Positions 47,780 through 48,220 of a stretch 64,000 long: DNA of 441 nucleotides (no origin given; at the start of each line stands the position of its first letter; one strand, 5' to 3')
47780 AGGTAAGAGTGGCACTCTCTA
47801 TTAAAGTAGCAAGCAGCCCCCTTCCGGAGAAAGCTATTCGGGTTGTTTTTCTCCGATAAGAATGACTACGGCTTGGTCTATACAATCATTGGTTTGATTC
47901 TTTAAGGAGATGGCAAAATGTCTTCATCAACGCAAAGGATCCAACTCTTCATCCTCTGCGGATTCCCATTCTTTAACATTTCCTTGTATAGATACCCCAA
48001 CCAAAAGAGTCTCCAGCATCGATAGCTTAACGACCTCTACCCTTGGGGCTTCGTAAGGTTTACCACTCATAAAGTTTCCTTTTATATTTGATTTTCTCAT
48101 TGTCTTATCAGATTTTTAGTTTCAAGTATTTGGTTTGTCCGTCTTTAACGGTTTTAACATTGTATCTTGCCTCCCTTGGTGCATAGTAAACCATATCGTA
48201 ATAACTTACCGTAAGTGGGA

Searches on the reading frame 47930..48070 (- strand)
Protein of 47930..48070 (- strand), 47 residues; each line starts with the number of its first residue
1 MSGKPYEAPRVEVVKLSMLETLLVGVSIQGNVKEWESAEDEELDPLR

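Call 5: search_protein_families(library=ncbifam, proteins=[window:47930-48070:-], max_evalue=10)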
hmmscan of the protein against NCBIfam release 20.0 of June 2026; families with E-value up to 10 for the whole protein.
seq(47 aa): 1 family
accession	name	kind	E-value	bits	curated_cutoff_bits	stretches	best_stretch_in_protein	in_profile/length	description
NF003135.0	PRK04046.3-3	equivalog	0.13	11.6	320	1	8-34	44-70/226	translation initiation factor IF-6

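Call 6: search_protein_families(library=pfam, proteins=[window:47930-48070:-], max_evalue=10)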
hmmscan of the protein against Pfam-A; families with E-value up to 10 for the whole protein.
seq(47 aa): 0 families

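Call 9: find_homologous_proteins(query=A1, max_evalue=10)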
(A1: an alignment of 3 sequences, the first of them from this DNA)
Query A1 (3 sequences) (47 aa, profile of the alignment): 9 proteins with E <= 10 among 9 candidates.
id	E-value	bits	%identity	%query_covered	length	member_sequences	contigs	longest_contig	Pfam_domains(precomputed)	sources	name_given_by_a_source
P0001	1.5e-22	97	30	96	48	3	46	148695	-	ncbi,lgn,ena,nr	ncbi:MAG: hypothetical protein SPI35_06895 [Porphyromonas sp.]|nr:hypothetical protein [Porphyromona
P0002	4.6e-19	86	-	-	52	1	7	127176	-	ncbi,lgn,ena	-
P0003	6.7e-19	85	100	100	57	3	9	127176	-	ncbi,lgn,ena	-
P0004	1.9e-18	84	98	100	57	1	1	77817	-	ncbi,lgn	-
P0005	3.1e-16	77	-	-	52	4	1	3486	-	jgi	jgi:hypothetical protein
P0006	2.5e-15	74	87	100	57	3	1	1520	-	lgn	-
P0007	6.2e-15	73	-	-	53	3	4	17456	-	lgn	-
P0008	9.5e-13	66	-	-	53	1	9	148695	-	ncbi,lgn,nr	ncbi:MAG: cytochrome C [Porphyromonas sp.]|nr:cytochrome C [Porphyromonas sp.]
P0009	9.3e-12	63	-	-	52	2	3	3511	-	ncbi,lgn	-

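Call 11: find_encoding_contigs(protein=P0001, flank=10000, max_places=8)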
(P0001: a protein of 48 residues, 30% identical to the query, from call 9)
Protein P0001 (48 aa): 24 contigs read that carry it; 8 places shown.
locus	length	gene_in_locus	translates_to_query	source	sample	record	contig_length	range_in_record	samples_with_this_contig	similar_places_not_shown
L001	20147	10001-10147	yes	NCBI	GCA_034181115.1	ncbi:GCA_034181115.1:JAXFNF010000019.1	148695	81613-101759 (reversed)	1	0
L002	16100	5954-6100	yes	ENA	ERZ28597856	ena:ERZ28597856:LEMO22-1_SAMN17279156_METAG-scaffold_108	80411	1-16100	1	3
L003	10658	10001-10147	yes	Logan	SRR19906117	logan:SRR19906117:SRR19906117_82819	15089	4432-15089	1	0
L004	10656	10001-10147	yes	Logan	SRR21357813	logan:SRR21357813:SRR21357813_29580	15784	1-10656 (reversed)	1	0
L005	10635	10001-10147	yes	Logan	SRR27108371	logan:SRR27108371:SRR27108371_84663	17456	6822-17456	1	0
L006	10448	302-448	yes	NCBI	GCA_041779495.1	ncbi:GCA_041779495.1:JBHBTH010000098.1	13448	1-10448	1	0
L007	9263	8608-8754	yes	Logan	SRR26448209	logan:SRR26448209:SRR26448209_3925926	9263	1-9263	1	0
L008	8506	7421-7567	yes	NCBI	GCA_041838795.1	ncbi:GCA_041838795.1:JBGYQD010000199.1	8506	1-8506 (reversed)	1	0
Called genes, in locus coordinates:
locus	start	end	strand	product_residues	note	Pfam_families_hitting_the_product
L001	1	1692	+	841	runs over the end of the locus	PF02129:Peptidase_S15 (faint), PF00326:Peptidase_S9, PF01738:DLH, PF12146:Hydrolase_4 (faint), PF12740:PETase (faint), PF08840:BAAT_C (faint)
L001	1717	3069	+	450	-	PF00275:EPSP_synthase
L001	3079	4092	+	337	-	-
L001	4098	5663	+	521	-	PF13541:ChlI, PF20030:bpMoxR (faint), PF01078:Mg_chelatase, PF00158:Sigma54_activat (weak), PF07728:AAA_5, PF00493:MCM (weak), PF13335:Mg_chelatase_C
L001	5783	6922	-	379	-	PF01041:DegT_DnrJ_EryC1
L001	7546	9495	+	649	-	PF13306:LRR_5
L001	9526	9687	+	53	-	-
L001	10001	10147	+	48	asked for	-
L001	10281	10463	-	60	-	PF04324:Fer2_BFD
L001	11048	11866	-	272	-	PF01048:PNP_UDP_1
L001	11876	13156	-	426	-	PF01979:Amidohydro_1, PF07969:Amidohydro_3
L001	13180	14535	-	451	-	PF01546:Peptidase_M20, PF07687:M20_dimer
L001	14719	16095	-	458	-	PF23952:LRR_EndoS (faint), PF13855:LRR_8 (faint), PF12799:LRR_4 (weak)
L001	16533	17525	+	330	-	-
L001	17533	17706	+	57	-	-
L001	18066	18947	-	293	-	PF00274:Glycolytic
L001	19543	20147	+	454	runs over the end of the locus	PF00270:DEAD, PF04851:ResIII (weak), PF00271:Helicase_C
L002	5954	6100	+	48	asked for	-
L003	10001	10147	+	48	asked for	-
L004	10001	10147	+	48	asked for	-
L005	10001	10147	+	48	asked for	-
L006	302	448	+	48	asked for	-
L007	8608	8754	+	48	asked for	-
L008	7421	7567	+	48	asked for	-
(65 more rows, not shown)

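Call 12: find_encoding_contigs(protein=P0008, flank=10000, max_places=6)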
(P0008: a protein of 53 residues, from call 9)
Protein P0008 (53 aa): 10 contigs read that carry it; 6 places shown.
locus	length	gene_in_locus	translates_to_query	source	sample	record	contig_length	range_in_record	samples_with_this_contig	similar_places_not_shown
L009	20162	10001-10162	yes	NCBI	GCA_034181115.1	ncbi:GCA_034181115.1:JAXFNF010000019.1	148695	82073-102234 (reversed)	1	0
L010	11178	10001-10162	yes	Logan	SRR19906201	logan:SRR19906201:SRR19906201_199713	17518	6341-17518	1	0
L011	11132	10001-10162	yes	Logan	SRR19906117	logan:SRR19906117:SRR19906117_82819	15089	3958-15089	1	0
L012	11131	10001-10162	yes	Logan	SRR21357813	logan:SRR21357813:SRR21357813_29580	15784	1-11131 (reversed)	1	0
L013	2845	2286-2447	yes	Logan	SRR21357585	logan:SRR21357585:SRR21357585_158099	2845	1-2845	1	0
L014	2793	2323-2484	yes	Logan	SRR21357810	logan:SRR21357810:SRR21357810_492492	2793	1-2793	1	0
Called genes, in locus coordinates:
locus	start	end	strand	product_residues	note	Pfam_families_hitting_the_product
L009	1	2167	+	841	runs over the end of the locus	PF02129:Peptidase_S15 (faint), PF00326:Peptidase_S9, PF01738:DLH, PF12146:Hydrolase_4 (faint), PF12740:PETase (faint), PF08840:BAAT_C (faint)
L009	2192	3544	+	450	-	PF00275:EPSP_synthase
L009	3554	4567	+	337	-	-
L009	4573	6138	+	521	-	PF13541:ChlI, PF20030:bpMoxR (faint), PF01078:Mg_chelatase, PF00158:Sigma54_activat (weak), PF07728:AAA_5, PF00493:MCM (weak), PF13335:Mg_chelatase_C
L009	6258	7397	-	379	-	PF01041:DegT_DnrJ_EryC1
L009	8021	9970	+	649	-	PF13306:LRR_5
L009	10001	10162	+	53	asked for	-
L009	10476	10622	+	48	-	-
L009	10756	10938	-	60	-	PF04324:Fer2_BFD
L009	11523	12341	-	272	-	PF01048:PNP_UDP_1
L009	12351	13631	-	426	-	PF01979:Amidohydro_1, PF07969:Amidohydro_3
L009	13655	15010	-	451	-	PF01546:Peptidase_M20, PF07687:M20_dimer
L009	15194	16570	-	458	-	PF23952:LRR_EndoS (faint), PF13855:LRR_8 (faint), PF12799:LRR_4 (weak)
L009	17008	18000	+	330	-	-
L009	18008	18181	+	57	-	-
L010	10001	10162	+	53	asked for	-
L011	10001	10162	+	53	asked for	-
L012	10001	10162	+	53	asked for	-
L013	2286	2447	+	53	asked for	-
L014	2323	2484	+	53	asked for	-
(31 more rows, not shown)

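Call 22: search_protein_representatives(alignment_id=A2)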
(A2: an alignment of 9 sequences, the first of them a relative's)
Query: 9 sequences, 48 profile positions. Proteins with E-value up to 0.001 (for the whole library): 14; up to 1e-10: 3; up to 1e-30: 0. The best 14 are listed.
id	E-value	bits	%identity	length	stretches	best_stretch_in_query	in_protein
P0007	2.6e-21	91.6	-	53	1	1-47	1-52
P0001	2.3e-18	82.2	-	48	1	1-47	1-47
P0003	6.0e-17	77.7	-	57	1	1-48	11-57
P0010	2.6e-05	40.4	-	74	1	1-47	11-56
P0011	6.3e-05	39.2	-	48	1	1-45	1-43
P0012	7.7e-05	38.9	-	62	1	1-44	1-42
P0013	8.9e-05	38.7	-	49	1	1-38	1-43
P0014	1.0e-04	38.5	-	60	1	1-41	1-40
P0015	1.1e-04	38.4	-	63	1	1-45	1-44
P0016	1.2e-04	38.2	-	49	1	1-45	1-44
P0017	3.1e-04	37.0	-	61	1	1-42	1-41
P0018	3.7e-04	36.7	-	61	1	1-29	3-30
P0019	5.0e-04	36.3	-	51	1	1-45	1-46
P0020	6.6e-04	35.9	-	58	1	1-38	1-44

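Call 25: find_homologous_proteins(query=A3, max_evalue=1)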
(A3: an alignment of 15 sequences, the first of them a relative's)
Query A3 (15 sequences) (48 aa, profile of the alignment): 371 proteins with E <= 1 among 831 candidates; the best 120 are listed.
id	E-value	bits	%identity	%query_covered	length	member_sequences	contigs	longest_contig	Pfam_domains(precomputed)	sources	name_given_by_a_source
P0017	1.6e-17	82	41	85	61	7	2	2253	-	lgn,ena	-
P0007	8.1e-16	76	42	92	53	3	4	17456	-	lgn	-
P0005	2.8e-14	71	42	92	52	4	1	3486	-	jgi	jgi:hypothetical protein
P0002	5.2e-14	70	42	92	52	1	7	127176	-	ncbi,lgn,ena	-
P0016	9.5e-14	69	33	90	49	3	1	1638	-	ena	-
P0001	2.5e-13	68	100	100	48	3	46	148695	-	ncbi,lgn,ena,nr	ncbi:MAG: hypothetical protein SPI35_06895 [Porphyromonas sp.]|nr:hypothetical protein [Porphyromona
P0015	3.2e-13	68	40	92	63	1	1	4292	-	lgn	-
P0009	1.1e-11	63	40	92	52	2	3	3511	-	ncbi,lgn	-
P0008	6.7e-11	60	42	92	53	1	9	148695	-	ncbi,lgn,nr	ncbi:MAG: cytochrome C [Porphyromonas sp.]|nr:cytochrome C [Porphyromonas sp.]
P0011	2.8e-10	58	-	-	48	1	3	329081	-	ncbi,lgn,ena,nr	ncbi:MAG: hypothetical protein ACTTKN_09005 [Phocaeicola sp.]|nr:hypothetical protein [Phocaeicola o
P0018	3.2e-10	58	40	52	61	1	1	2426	-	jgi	jgi:hypothetical protein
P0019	5.0e-10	58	27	60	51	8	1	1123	-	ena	-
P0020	7.9e-10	57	40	77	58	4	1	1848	-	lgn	-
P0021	6.5e-9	54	27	90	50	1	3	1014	-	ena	-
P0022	2.6e-8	52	-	-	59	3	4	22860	-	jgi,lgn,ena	-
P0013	3.9e-8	51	32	58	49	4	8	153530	-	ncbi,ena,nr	ncbi:MAG: hypothetical protein IJ155_01795 [Prevotella sp.]|nr:hypothetical protein [Prevotella sp.]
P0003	3.3e-5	42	-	-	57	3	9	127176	-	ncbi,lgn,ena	-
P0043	1.6e-4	40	35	100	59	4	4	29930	-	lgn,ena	-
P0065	1.4e-3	37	32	58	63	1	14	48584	-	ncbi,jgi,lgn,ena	jgi:hypothetical protein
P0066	1.5e-3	37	42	50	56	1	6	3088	-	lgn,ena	-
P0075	2.0e-3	36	-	-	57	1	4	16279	-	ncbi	-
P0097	5.6e-3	35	30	96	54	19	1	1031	-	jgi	jgi:hypothetical protein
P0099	6.4e-3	35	31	67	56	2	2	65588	-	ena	-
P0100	6.6e-3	35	38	50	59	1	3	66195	-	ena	-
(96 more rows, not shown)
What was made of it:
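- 14 representatives at E<1e-3 in the exhaustive profile search (call 22) and 371 clusters at E<=1 (call 25), all 46-74 aa. Hundreds of clusters share the same frame, start position and length class (call 25).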

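Call 27: search_protein_families(library=ncbifam, proteins=[P0043, P0066, P0099, P0100, P0065, P0013, P0011, P0014, P0020, P0097], max_evalue=10)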
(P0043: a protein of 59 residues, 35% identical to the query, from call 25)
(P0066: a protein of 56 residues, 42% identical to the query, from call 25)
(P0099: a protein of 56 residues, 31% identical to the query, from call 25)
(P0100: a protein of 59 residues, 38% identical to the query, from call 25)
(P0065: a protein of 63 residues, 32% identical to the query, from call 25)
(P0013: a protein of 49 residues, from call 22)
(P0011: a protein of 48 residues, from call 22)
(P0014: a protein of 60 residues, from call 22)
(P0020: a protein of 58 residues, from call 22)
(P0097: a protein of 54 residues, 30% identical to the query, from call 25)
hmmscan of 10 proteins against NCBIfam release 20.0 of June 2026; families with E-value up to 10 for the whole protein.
P0043 (59 aa): 0 families

P0066 (56 aa): 0 families

P0099 (56 aa): 0 families

P0100 (59 aa): 0 families

P0065 (63 aa): 0 families

P0013 (49 aa): 0 families

P0011 (48 aa): 1 family
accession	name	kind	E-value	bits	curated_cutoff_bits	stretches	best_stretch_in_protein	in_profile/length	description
NF010410.0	PRK13836.1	subfamily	0.027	14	369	1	12-41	148-177/220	conjugal transfer protein TrbF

P0014 (60 aa): 0 families

P0020 (58 aa): 0 families

P0097 (54 aa): 0 families

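Call 28: search_protein_families(library=pfam, proteins=[P0043, P0066, P0099, P0100, P0065, P0013, P0011, P0014, P0020, P0097], max_evalue=10)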
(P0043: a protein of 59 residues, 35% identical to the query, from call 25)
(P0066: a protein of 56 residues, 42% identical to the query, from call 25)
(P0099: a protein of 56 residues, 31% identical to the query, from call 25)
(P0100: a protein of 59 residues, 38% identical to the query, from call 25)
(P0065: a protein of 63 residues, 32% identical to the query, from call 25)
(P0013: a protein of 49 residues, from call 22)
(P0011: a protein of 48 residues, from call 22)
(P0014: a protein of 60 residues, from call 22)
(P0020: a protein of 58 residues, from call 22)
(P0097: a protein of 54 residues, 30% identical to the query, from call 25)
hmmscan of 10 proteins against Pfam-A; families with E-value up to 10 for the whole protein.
P0043 (59 aa): 0 families

P0066 (56 aa): 0 families

P0099 (56 aa): 0 families

P0100 (59 aa): 1 family
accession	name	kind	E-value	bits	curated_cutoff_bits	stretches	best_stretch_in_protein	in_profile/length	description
PF14541.11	TAXi_C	-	0.051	13.8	23.9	1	11-53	7-55/161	Xylanase inhibitor C-terminal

P0065 (63 aa): 0 families

P0013 (49 aa): 0 families

P0011 (48 aa): 0 families

P0014 (60 aa): 0 families

P0020 (58 aa): 0 families

P0097 (54 aa): 0 families

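Call 29: find_encoding_contigs(protein=P0043, flank=10000, max_places=3)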
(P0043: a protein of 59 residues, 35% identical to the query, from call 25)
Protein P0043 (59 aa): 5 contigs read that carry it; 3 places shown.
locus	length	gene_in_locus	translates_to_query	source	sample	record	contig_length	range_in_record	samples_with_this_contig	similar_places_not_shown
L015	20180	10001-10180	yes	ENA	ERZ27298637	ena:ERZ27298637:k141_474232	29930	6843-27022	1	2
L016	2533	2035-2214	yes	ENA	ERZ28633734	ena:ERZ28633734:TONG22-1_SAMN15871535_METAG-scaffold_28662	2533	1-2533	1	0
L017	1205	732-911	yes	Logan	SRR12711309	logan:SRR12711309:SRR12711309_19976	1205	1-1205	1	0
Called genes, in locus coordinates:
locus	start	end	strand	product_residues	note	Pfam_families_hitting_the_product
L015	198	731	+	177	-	PF00156:Pribosyltran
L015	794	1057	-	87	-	-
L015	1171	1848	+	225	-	PF20329:DUF6624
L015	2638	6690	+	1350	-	PF03372:Exo_endo_phos (weak), PF22669:Exo_endo_phos2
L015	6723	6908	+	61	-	-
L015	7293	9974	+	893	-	-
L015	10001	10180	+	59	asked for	-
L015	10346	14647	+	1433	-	PF14200:RicinB_lectin_2 (weak), PF00652:Ricin_B_lectin (weak), PF14200:RicinB_lectin_2, PF13385:Laminin_G_3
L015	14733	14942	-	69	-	-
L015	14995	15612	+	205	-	PF00702:Hydrolase, PF13419:HAD_2 (weak)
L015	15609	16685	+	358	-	PF06574:FAD_syn, PF01467:CTP_transf_like, PF01687:Flavokinase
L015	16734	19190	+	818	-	PF09586:YfhO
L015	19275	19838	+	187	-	-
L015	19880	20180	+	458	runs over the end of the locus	PF01145:Band_7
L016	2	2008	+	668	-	?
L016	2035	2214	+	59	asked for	-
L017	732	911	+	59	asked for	-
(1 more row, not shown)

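Call 30: find_encoding_contigs(protein=P0100, flank=10000, max_places=3)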
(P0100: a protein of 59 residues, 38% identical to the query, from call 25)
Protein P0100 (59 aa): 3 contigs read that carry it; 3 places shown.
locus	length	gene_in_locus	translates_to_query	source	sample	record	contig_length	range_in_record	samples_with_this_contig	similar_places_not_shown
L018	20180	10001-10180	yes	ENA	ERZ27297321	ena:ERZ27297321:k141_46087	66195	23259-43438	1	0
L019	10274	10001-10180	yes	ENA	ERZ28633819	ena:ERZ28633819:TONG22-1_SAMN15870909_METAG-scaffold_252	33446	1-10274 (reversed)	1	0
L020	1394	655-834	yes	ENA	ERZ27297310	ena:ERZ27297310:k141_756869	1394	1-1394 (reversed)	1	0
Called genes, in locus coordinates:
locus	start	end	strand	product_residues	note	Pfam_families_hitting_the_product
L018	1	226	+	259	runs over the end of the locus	PF14900:DUF4493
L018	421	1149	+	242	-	-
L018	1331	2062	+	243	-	PF14900:DUF4493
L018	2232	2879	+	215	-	-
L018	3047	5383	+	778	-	PF22073:Cep192_D4 (faint)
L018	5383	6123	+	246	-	PF14900:DUF4493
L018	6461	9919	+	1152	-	-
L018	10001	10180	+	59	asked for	-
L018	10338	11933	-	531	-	PF13007:LZ_Tnp_IS66, PF03050:DDE_Tnp_IS66, PF13817:DDE_Tnp_IS66_C (weak)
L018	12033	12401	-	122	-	PF05717:TnpB_IS66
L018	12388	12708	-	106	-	-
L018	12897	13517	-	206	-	PF02508:Rnf-Nqr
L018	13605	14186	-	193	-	PF02508:Rnf-Nqr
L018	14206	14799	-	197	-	PF04205:FMN_bind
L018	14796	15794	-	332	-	PF03116:NQR2_RnfD_RnfE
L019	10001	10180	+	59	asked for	-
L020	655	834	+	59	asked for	-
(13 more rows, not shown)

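Call 31: find_encoding_contigs(protein=P0013, flank=10000, max_places=3)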
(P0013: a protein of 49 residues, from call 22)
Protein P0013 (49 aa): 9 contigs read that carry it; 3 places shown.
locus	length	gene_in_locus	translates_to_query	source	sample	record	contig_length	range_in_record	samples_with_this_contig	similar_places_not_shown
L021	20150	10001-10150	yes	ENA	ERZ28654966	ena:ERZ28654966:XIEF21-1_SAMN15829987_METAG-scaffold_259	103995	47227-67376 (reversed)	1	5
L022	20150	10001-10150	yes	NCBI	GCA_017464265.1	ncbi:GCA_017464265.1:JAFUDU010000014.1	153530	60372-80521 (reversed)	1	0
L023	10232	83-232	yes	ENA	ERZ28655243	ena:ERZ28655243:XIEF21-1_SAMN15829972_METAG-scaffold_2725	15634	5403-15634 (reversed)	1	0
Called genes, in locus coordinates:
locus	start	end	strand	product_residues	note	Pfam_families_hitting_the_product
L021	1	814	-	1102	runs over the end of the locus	PF02368:Big_2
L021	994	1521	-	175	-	-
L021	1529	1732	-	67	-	-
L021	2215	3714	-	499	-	PF12708:Pect-lyase_RHGA_epim (faint), PF00295:Glyco_hydro_28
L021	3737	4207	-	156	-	PF01288:HPPK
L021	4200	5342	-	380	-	PF02547:Queuosine_synth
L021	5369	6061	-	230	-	PF01509:TruB_N, PF16198:TruB_C_2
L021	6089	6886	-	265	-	PF02673:BacA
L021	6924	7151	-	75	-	PF11297:DUF3098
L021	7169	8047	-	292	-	PF18075:FtsX_ECD, PF02687:FtsX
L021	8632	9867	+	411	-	PF16738:CBM26 (weak)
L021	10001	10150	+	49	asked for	-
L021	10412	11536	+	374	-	PF01637:ATPase_2, PF13173:AAA_14 (faint)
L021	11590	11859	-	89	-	PF00312:Ribosomal_S15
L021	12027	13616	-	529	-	PF09820:AAA-ATPase_like, PF08011:PDDEXK_9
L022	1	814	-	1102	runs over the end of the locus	PF02368:Big_2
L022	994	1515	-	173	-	-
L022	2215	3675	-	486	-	PF12708:Pect-lyase_RHGA_epim (faint), PF00295:Glyco_hydro_28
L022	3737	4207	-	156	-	PF01288:HPPK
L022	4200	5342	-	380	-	PF02547:Queuosine_synth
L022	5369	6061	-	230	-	PF01509:TruB_N, PF16198:TruB_C_2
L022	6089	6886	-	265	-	PF02673:BacA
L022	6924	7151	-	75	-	PF11297:DUF3098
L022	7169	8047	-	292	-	PF18075:FtsX_ECD, PF02687:FtsX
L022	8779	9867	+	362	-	PF16738:CBM26 (weak)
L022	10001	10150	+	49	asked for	-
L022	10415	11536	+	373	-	PF01637:ATPase_2, PF13173:AAA_14 (faint)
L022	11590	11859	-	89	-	PF00312:Ribosomal_S15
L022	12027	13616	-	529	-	PF09820:AAA-ATPase_like, PF08011:PDDEXK_9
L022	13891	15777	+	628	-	PF00009:GTP_EFTU, PF01926:MMR_HSR1 (faint), PF22042:EF-G_D2, PF03144:GTP_EFTU_D2, PF00679:EFG_C, PF21018:BipA_C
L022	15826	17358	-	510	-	-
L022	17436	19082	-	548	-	PF00041:fn3 (faint), PF16318:DUF4957, PF17161:DUF5123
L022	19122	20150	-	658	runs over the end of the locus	PF14322:SusD-like_3 (weak), PF12771:SusD-like_2 (faint), PF07980:SusD_RagB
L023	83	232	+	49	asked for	-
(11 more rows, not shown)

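Call 38: find_related_loci(query=A5, collection=genome_contigs, flank=6000)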
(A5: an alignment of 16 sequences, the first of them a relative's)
Query A5 (59 aa) in genome_contigs; peptide patterns used: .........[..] (x = any residue, [..] = any of these).
128 stretches matched a pattern; 43 encode a relative of the query (tblastn E <= 1e-3); 43 distinct loci.
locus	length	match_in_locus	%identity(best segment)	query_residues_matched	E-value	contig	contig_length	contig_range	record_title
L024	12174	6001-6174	61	1-59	9e-19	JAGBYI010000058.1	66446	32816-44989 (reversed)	MAG: Bacteroidaceae bacterium isolate RGIG9558 Yak_Colon-3__c204393, whole genome shotgun sequence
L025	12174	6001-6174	56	1-59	1e-16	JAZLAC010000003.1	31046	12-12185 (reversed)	MAG: Bacteroidaceae bacterium isolate T1900045082_TC20190076.MAGScoT_cleanbin_000005 SGB_4663_k141_2852835, whole genome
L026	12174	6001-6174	56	1-59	2e-16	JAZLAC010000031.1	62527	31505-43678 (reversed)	MAG: Bacteroidaceae bacterium isolate T1900045082_TC20190076.MAGScoT_cleanbin_000005 SGB_4663_k141_31685, whole genome s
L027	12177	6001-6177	54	1-59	3e-16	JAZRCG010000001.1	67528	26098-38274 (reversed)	MAG: Bacteroidaceae bacterium isolate T1900045515_YK20190209.MAGScoT_cleanbin_000005 SGB_7598_k141_1300071, whole genome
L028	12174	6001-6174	56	1-59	5e-16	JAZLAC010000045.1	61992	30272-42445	MAG: Bacteroidaceae bacterium isolate T1900045082_TC20190076.MAGScoT_cleanbin_000005 SGB_4663_k141_2518703, whole genome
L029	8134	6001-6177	55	1-59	7e-16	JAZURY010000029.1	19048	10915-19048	MAG: Bacteroidaceae bacterium isolate T1900044850_TS20190316.MAGScoT_cleanbin_000014 SGB_3003_k141_3930305, whole genome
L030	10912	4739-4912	54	1-59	8e-16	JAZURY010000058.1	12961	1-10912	MAG: Bacteroidaceae bacterium isolate T1900044850_TS20190316.MAGScoT_cleanbin_000014 SGB_3003_k141_3484712, whole genome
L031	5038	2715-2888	59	1-59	1e-15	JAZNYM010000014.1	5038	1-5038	MAG: Bacteroidaceae bacterium isolate T1900044776_TS20190242.MAGScoT_cleanbin_000006 SGB_2480_k141_1344072, whole genome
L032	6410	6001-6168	56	1-59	2e-15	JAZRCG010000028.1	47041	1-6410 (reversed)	MAG: Bacteroidaceae bacterium isolate T1900045515_YK20190209.MAGScoT_cleanbin_000005 SGB_7598_k141_921145, whole genome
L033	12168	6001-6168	54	1-59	3e-15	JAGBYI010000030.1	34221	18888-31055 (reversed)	MAG: Bacteroidaceae bacterium isolate RGIG9558 Yak_Colon-3__c83309, whole genome shotgun sequence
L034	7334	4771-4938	57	4-59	6e-15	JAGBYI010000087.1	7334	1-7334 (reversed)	MAG: Bacteroidaceae bacterium isolate RGIG9558 Yak_Colon-3__c319328, whole genome shotgun sequence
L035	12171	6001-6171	56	1-59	3e-14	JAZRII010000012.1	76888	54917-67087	MAG: Bacteroidaceae bacterium isolate T1900045475_YK20190169.MAGScoT_cleanbin_000028 SGB_7261_k141_822448, whole genome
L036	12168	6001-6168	54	1-59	8e-14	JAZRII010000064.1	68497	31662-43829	MAG: Bacteroidaceae bacterium isolate T1900045475_YK20190169.MAGScoT_cleanbin_000028 SGB_7261_k141_3986011, whole genome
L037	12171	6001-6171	53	1-59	1e-13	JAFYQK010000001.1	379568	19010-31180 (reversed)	MAG: Bacteroidaceae bacterium isolate RGIG7327 Water_buffalos_Cecum-4__c79627, whole genome shotgun sequence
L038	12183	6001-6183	57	1-59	2e-13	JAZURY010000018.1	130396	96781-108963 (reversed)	MAG: Bacteroidaceae bacterium isolate T1900044850_TS20190316.MAGScoT_cleanbin_000014 SGB_3003_k141_1739490, whole genome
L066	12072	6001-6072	54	2-25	4e-4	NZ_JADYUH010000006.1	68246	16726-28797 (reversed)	Prevotellamassilia timonensis strain An873 An873_NODE_6_length_68246_cov_31.057119_pilon, whole genome shotgun sequence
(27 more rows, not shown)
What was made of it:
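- Several paralogues occur per genome (call 38).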

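Call 55: search_solved_structures(query=A7, max_evalue=10, show_alignments=3)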
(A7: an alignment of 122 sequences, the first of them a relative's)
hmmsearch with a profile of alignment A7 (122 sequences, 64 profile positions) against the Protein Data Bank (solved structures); distinct sequences matched with E-value up to 10: 0.
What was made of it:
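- Tried and rejected: A PDB sequence search with the family profile gave 0 hits (call 55).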

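Call 63: predict_structure(alignment_id=A7)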
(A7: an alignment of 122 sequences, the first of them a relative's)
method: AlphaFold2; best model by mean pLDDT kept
length: 52 residues; sequences in the alignment: 122
mean_pLDDT: 66.3   pTM: 0.21
mean pLDDT of the five models: 66.3, 65.5, 64.7, 64.0, 63.1
residues with pLDDT >= 90: 10; 70-90: 11; 50-70: 21; < 50: 10
segments of 3 or more residues with pLDDT < 50: none
pLDDT, mean of each block of 10 residues (from residue 1): 90 86 59 50 50 47
secondary structure: DSSP gave nothing for this model
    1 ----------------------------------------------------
elements in order:
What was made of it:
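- On Effector-adjacent secretion chaperone: AlphaFold2 gives no globular fold (call 63).
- AlphaFold2 pLDDT is 90 and 86 for residues 1-20 with no secondary-structure element assigned, and 47-59 for the tail (call 63). An N-terminus modelled confidently by AlphaFold2 without an assigned helix or strand would fit a leader that binds as an added beta-strand (call 63).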

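Call 66: find_encoding_contigs(protein=P0014, flank=8000, max_places=3)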
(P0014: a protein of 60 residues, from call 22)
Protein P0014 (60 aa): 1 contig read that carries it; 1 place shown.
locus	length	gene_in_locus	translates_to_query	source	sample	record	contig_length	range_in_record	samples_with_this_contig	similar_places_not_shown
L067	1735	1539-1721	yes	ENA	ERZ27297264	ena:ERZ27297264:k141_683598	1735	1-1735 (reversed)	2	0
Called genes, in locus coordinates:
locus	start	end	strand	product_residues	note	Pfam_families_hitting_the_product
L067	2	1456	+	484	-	?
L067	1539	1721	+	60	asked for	-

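Call 67: find_encoding_contigs(protein=P0011, flank=8000, max_places=2)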
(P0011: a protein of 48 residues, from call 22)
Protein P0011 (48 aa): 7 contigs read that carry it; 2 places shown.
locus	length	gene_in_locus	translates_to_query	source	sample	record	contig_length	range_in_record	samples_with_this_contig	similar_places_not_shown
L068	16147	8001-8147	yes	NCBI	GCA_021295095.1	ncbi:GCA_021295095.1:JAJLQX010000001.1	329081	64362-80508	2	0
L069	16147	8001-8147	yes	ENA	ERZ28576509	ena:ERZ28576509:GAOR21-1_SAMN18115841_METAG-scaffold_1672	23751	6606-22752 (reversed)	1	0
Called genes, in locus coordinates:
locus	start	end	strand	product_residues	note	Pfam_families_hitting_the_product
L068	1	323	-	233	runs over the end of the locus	PF00027:cNMP_binding, PF13545:HTH_Crp_2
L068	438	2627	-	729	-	PF12437:GSIII_N, PF00120:Gln-synt_C, PF18318:Gln-synt_C-ter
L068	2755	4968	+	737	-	PF18939:DUF5686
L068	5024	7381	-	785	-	PF10418:DHODB_Fe-S_bind, PF14691:Fer4_20, PF07992:Pyr_redox_2, PF13450:NAD_binding_8 (weak), PF13738:Pyr_redox_3, PF00070:Pyr_redox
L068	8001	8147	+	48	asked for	-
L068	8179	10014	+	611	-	-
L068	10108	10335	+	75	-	-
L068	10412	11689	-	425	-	PF02403:Seryl_tRNA_N, PF00587:tRNA-synt_2b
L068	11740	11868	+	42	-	-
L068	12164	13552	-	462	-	PF00248:Aldo_ket_red, PF13187:Fer4_9 (weak)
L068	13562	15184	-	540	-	PF12801:Fer4_5, PF12801:Fer4_5 (weak), PF14697:Fer4_21 (weak), PF12838:Fer4_7, PF13187:Fer4_9 (weak), PF00037:Fer4 (weak), PF12797:Fer4_2 (weak), PF12837:Fer4_6 (weak), +4 more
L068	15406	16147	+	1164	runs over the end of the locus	PF00133:tRNA-synt_1, PF09334:tRNA-synt_1g (faint), PF08264:Anticodon_1, PF19302:DUF5915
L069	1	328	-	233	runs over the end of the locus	PF00027:cNMP_binding, PF13545:HTH_Crp_2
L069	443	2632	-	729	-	PF12437:GSIII_N, PF00120:Gln-synt_C, PF18318:Gln-synt_C-ter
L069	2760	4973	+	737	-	PF18939:DUF5686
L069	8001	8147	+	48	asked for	-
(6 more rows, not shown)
